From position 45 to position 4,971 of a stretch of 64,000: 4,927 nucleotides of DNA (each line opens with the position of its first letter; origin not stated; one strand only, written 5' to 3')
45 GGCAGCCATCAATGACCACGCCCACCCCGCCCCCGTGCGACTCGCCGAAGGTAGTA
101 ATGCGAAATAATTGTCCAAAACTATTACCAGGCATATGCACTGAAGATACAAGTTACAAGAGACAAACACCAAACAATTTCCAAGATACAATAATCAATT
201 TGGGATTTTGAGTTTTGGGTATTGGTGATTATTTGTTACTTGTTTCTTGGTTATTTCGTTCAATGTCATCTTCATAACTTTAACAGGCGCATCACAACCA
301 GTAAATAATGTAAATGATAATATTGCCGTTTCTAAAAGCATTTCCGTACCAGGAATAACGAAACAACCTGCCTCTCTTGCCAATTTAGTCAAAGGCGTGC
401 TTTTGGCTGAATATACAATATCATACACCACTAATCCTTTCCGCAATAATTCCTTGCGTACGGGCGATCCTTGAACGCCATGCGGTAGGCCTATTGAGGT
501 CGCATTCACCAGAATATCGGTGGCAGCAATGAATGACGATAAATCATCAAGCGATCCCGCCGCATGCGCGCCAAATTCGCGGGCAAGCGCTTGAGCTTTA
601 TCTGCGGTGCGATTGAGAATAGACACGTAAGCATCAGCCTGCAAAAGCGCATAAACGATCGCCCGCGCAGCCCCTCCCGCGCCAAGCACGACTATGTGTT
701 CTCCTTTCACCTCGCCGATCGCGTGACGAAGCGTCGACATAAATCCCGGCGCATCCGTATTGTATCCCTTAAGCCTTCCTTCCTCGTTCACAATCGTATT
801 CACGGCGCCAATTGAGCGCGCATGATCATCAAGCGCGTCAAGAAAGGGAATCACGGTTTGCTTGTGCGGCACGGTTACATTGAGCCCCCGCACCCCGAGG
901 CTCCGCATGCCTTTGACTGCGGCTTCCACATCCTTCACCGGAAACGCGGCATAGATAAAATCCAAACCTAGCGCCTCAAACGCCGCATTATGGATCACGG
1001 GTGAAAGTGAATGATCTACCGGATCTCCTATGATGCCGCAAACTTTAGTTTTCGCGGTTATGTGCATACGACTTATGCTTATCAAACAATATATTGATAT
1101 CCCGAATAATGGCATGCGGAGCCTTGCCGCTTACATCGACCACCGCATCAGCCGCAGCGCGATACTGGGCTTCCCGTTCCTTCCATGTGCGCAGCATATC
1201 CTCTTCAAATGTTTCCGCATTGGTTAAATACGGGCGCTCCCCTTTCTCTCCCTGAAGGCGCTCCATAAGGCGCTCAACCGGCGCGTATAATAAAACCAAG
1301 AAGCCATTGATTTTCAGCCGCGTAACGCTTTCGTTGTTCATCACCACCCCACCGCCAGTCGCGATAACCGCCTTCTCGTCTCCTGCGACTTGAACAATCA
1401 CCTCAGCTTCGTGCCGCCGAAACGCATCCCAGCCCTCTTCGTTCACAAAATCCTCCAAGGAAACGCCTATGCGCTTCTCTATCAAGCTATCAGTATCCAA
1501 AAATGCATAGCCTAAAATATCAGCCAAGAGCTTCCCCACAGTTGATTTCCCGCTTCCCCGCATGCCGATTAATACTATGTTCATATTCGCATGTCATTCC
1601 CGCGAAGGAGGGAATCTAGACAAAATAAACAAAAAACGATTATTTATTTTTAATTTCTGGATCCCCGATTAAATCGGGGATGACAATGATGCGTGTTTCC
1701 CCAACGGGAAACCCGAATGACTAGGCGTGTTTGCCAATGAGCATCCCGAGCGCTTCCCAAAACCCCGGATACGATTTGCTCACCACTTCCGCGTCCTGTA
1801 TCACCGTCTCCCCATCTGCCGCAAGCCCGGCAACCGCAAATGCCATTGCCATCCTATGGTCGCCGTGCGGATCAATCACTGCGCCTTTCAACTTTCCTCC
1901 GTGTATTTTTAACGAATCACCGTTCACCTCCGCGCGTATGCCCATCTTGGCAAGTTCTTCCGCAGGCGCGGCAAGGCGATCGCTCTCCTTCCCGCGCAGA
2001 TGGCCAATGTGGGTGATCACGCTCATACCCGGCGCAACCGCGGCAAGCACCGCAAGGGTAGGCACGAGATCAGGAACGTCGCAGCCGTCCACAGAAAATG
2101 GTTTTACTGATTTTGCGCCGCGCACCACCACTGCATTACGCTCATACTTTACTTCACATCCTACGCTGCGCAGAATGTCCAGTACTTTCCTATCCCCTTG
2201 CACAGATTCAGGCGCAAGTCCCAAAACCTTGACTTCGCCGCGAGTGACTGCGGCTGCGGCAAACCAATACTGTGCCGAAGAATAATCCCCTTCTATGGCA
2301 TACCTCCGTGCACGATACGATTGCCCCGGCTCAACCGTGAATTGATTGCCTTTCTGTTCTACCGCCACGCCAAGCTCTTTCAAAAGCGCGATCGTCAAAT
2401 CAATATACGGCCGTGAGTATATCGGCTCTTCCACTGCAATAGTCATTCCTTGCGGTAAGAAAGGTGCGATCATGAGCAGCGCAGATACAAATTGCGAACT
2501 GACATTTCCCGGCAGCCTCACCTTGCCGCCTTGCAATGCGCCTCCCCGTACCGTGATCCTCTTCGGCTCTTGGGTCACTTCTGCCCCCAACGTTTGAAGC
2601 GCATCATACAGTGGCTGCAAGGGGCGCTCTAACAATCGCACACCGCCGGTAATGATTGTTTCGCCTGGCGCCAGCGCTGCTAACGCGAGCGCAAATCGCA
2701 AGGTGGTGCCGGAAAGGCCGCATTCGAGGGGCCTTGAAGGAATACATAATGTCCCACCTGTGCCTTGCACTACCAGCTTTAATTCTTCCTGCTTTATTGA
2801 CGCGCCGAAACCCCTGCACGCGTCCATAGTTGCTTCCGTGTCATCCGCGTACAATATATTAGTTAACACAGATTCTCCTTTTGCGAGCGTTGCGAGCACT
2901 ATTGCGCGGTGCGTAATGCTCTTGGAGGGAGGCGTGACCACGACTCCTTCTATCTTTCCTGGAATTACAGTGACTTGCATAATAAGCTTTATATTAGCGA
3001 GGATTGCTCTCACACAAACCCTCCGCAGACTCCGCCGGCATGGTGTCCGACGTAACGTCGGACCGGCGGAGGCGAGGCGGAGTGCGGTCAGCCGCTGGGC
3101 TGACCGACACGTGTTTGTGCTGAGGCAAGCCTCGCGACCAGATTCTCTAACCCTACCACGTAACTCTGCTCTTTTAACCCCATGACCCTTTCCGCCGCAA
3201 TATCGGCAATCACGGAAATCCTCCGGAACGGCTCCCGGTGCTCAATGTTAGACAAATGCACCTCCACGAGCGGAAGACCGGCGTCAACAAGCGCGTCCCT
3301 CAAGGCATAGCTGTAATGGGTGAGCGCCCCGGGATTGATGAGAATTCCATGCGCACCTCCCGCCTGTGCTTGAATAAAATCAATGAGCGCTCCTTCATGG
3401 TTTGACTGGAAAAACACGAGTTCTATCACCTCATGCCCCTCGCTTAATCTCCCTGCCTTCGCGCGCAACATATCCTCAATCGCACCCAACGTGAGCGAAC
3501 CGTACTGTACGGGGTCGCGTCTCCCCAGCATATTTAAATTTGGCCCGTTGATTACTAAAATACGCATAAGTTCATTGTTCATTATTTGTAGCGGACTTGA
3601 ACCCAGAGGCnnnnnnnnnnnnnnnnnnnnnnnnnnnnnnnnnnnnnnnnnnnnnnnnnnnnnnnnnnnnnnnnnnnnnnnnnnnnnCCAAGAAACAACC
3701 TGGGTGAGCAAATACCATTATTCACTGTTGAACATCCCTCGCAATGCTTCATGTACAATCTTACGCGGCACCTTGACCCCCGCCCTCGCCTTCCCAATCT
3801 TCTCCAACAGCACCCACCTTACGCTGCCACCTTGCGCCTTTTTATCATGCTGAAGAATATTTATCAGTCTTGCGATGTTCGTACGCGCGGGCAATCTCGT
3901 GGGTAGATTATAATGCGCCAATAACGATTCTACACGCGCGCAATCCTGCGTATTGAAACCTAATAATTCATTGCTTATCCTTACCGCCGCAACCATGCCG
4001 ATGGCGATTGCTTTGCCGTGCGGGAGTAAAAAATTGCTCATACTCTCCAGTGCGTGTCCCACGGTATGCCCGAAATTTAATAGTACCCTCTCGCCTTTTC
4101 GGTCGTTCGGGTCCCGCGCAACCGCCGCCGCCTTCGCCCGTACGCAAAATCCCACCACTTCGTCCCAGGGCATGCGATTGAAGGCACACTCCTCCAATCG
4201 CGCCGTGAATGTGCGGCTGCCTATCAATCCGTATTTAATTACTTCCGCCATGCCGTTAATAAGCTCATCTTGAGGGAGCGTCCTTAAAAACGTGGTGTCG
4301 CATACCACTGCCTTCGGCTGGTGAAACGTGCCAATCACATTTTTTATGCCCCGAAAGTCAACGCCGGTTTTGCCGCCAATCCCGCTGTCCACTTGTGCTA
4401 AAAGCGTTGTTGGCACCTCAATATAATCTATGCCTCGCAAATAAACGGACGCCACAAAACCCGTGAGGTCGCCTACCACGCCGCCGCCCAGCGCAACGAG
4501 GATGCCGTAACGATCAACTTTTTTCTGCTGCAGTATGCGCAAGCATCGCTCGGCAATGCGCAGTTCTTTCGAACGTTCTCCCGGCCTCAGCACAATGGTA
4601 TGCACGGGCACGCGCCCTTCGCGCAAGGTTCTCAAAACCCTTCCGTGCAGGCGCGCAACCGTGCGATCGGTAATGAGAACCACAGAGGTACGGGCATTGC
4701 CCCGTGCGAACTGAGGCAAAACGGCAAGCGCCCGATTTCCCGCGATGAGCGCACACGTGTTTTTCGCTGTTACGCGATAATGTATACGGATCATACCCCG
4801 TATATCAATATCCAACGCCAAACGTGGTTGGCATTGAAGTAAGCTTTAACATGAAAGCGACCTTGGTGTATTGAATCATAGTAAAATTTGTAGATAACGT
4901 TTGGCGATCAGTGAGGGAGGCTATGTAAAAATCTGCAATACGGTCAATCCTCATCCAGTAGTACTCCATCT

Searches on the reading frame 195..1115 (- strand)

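Call 50: search_protein_families(library=pfam, proteins=[window:195-1115:-])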
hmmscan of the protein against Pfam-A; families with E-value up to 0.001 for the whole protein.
window:195-1115:- (306 aa): 7 families
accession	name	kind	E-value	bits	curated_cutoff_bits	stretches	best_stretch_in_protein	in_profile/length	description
PF08501.16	Shikimate_dh_N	-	6.1e-31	106.9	27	1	28-108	1-83/83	Shikimate dehydrogenase substrate binding domain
PF01488.26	Shikimate_DH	-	2e-13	51.1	24.3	1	131-207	5-84/138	Shikimate / quinate 5-dehydrogenase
PF18317.6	SDH_C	-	8.3e-07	29.1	25.8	1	256-285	1-30/31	Shikimate 5'-dehydrogenase C-terminal domain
PF03807.23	F420_oxidored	-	9.3e-06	26.6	21.6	1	141-188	2-52/94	NADP oxidoreductase coenzyme F420-dependent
PF03435.24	Sacchrp_dh_NADP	-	1.7e-05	25.6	25.1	0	141-206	1-76/129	Saccharopine dehydrogenase NADP binding domain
PF02882.25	THF_DHG_CYH_C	-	0.00047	19.9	27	0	122-179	20-78/160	Tetrahydrofolate dehydrogenase/cyclohydrolase, NAD(P)-binding domain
PF13241.12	NAD_binding_7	-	0.00052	21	22.1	0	135-200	4-70/104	Putative NAD(P)-binding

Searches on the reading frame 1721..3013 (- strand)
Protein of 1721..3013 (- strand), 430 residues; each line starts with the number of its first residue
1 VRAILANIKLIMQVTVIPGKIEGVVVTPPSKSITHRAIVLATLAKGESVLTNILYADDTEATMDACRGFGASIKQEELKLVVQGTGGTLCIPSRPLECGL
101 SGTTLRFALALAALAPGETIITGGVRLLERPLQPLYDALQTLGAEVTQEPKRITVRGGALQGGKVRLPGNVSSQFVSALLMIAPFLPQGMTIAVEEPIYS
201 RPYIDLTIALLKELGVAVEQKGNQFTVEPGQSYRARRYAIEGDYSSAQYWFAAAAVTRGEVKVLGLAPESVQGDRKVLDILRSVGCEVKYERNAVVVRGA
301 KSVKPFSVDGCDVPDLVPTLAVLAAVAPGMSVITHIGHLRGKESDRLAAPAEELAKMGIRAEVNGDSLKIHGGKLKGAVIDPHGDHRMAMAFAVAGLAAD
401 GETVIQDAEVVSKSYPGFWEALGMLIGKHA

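Call 50: search_protein_families(library=pfam, proteins=[window:1721-3013:-])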
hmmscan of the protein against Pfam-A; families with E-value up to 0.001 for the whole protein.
window:1721-3013:- (430 aa): 1 family
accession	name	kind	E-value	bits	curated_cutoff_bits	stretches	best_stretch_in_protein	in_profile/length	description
PF00275.25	EPSP_synthase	-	1.8e-119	399.6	22.8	1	18-422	4-417/417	EPSP synthase (3-phosphoshikimate 1-carboxyvinyltransferase)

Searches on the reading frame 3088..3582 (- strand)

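Call 50: search_protein_families(library=pfam, proteins=[window:3088-3582:-])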
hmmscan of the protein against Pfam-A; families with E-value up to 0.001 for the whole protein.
window:3088-3582:- (164 aa): 1 family
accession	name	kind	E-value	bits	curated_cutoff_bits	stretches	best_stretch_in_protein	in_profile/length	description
PF01220.24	DHquinase_II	-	3.9e-49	166.4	23.3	1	7-148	1-137/138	Dehydroquinase class II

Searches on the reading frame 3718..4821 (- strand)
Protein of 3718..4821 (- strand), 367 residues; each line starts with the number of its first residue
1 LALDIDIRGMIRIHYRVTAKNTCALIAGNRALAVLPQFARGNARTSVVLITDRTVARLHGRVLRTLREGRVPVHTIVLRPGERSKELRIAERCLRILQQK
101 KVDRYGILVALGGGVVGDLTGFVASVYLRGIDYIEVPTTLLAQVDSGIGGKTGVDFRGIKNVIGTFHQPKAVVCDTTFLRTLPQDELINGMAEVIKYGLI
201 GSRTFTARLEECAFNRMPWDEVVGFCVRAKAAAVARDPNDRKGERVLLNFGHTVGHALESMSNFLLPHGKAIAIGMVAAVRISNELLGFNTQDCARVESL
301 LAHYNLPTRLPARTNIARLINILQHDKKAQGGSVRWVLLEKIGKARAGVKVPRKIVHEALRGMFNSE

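Call 50: search_protein_families(library=pfam, proteins=[window:3718-4821:-])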
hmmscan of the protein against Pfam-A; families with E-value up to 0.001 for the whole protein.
window:3718-4821:- (367 aa): 4 families
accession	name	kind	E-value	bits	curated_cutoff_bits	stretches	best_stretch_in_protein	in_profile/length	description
PF01761.26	DHQ_synthase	-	3.1e-45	153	24.2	1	76-188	2-114/115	3-dehydroquinate synthase N-terminal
PF24621.2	DHQS_C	-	5.2e-36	124.2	27.6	1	190-329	1-144/144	3-dehydroquinate synthase C-terminal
PF13685.12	Fe-ADH_2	-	8.9e-09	36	28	1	29-183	4-149/149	Iron-containing alcohol dehydrogenase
PF00465.25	Fe-ADH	-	0.00012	22.2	31.3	1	25-139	4-130/168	Iron-containing alcohol dehydrogenase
